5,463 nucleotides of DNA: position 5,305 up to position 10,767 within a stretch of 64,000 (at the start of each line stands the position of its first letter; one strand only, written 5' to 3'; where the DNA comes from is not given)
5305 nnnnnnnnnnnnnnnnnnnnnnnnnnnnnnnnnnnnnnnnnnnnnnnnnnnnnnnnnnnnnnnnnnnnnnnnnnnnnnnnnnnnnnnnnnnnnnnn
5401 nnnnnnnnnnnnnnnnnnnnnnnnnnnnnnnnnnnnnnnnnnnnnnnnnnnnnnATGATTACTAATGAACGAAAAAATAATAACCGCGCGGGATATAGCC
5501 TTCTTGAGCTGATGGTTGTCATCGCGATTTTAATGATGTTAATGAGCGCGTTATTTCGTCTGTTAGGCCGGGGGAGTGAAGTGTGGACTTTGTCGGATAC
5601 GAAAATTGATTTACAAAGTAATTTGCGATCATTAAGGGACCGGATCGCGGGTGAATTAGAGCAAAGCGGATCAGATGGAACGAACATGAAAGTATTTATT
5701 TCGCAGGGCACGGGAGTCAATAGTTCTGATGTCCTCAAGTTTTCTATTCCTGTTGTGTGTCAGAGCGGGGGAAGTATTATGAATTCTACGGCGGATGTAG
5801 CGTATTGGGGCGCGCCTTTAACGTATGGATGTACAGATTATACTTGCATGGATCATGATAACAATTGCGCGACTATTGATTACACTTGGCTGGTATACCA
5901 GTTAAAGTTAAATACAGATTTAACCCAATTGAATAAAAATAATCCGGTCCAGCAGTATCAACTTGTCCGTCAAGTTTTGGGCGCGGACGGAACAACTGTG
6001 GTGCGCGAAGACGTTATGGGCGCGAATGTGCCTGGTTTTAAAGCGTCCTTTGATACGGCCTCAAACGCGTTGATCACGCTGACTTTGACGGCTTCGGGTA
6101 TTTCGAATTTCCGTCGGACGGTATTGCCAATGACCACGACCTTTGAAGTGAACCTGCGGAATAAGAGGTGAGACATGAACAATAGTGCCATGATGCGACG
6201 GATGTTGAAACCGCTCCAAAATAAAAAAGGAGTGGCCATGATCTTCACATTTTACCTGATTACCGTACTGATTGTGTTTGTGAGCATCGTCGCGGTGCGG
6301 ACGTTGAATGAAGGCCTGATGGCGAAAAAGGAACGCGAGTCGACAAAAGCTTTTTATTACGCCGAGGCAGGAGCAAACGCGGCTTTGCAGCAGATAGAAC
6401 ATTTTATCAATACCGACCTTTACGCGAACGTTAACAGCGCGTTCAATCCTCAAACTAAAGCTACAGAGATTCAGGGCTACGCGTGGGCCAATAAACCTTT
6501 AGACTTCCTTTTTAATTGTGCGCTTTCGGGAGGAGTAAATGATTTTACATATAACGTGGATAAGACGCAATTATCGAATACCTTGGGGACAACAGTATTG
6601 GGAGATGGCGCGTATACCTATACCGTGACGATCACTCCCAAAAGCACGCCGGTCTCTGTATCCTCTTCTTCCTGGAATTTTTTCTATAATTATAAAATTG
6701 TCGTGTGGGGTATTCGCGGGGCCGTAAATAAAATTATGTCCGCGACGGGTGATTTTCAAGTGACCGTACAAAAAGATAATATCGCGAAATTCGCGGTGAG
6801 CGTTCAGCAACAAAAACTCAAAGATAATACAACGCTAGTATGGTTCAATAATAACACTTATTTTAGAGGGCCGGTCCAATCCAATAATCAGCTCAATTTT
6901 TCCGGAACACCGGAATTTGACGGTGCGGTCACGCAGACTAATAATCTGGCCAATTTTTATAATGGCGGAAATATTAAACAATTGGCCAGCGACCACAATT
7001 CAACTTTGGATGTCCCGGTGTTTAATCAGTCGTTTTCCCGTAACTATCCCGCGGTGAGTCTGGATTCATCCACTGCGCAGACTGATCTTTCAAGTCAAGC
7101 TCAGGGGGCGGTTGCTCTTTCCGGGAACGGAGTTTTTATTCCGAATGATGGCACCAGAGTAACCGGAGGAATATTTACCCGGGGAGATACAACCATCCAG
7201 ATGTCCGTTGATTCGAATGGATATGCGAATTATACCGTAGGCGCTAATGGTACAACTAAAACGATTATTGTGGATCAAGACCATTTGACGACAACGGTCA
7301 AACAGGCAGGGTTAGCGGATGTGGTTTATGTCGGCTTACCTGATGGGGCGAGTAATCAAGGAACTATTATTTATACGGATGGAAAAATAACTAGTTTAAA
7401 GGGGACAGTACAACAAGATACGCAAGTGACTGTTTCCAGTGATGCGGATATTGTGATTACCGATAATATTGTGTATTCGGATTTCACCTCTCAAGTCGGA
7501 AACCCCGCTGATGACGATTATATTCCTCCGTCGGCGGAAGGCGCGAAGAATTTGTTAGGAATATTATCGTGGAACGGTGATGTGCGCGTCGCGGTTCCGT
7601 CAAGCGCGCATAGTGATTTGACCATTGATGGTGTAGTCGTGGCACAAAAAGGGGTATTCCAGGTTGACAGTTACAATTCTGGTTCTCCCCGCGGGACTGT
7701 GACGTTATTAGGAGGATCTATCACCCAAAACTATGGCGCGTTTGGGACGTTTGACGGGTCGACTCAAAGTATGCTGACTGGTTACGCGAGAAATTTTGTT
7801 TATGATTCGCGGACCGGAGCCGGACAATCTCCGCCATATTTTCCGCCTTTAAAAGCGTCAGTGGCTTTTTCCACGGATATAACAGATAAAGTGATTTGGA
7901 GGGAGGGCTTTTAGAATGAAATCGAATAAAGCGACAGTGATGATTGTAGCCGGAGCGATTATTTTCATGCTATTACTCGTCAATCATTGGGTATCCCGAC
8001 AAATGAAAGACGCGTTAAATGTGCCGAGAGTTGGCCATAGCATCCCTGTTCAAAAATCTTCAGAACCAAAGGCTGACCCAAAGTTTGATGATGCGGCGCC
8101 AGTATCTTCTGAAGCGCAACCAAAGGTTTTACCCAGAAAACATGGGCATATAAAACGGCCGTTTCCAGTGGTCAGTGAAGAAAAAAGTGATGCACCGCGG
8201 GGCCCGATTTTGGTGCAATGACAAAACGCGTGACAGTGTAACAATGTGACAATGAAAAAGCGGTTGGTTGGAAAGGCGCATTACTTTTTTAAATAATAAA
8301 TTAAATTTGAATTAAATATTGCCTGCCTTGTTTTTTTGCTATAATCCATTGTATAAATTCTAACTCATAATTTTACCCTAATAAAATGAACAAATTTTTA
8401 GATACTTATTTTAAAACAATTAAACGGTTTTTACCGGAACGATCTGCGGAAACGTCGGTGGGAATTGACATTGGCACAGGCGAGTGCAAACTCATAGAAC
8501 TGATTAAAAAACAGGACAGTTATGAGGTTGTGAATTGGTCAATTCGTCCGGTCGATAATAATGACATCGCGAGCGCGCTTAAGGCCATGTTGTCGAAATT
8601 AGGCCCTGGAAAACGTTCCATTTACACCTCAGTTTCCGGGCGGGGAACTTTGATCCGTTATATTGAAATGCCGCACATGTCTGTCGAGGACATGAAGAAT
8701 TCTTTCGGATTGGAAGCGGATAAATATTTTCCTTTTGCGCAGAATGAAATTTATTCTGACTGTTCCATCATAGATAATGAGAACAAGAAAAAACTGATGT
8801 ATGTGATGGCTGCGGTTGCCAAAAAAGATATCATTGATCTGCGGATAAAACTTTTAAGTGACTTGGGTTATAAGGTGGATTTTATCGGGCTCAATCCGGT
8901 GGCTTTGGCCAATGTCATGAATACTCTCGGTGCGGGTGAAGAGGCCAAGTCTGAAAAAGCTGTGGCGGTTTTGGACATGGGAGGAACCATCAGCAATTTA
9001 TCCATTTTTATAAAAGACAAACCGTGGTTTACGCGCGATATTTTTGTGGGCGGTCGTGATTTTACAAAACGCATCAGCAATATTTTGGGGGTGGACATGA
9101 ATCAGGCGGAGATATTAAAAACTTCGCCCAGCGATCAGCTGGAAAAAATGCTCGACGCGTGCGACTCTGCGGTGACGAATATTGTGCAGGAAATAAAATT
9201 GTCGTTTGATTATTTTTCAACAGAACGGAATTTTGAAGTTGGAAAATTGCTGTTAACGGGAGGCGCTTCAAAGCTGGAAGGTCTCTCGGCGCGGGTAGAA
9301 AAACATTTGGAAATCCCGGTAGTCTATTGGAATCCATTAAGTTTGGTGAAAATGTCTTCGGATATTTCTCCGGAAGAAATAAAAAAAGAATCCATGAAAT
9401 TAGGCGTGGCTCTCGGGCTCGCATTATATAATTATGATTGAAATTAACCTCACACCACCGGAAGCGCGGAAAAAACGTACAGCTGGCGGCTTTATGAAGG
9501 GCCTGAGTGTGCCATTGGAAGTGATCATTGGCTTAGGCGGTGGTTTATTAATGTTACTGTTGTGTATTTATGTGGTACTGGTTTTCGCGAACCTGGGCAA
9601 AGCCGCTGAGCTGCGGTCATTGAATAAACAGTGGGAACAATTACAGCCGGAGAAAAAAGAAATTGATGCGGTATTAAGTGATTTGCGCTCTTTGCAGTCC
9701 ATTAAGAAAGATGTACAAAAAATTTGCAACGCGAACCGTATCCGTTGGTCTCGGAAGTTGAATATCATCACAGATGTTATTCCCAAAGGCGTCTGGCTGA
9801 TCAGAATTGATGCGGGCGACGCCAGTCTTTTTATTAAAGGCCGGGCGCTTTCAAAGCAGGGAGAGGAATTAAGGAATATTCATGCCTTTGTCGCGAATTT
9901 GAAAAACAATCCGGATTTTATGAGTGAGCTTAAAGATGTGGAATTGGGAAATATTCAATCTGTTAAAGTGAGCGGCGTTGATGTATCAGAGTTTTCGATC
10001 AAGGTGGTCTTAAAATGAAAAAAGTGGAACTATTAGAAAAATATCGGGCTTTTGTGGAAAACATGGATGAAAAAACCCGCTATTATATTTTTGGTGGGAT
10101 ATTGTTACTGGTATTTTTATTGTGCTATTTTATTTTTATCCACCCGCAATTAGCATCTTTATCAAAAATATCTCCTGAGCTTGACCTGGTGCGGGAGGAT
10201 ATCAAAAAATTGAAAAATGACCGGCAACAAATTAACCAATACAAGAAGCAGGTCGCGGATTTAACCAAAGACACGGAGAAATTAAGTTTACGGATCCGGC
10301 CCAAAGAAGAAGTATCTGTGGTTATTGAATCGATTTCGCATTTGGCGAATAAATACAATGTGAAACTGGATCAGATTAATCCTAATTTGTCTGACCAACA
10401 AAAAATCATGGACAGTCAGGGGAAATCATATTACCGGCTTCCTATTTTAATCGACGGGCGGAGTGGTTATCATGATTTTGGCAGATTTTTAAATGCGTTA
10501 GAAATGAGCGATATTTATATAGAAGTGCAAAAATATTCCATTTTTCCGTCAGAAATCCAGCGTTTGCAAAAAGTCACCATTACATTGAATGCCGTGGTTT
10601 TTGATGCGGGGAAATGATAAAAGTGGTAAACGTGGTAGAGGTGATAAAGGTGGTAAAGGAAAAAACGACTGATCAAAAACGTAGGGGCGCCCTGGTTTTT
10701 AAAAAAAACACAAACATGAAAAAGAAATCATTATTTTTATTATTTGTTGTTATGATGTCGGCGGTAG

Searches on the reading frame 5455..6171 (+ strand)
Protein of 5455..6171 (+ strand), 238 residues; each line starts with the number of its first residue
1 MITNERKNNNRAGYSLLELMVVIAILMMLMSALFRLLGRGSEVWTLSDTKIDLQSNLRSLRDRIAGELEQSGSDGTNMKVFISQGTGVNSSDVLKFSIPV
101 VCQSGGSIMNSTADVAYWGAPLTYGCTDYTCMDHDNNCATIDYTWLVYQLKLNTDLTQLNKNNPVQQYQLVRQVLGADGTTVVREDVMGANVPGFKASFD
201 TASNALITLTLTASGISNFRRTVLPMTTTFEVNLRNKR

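Call 52: search_protein_families(library=pfam, proteins=[window:5455-6171:+], max_evalue=0.01)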
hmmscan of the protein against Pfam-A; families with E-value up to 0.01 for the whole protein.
window:5455-6171:+ (238 aa): 1 family
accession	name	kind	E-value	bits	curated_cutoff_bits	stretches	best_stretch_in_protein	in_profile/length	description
PF07963.17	N_methyl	-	4.2e-08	32.9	21.2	1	9-34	2-27/27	Prokaryotic N-terminal methylation motif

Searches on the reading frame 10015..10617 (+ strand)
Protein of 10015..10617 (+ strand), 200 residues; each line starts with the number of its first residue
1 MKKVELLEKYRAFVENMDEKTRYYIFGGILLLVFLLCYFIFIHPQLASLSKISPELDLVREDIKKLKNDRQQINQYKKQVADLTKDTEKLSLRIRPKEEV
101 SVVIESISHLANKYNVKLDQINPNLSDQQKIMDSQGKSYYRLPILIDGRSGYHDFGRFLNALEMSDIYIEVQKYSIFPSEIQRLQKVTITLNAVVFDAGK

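Call 75: search_protein_families(library=pfam, proteins=[window:10015-10617:+], max_evalue=0.001)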
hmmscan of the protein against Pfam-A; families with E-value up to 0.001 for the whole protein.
window:10015-10617:+ (200 aa): 1 family
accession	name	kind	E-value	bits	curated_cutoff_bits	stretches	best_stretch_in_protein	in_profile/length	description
PF04350.18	PilO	-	1.7e-09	38.4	22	1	59-164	11-109/145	Pilus assembly protein, PilO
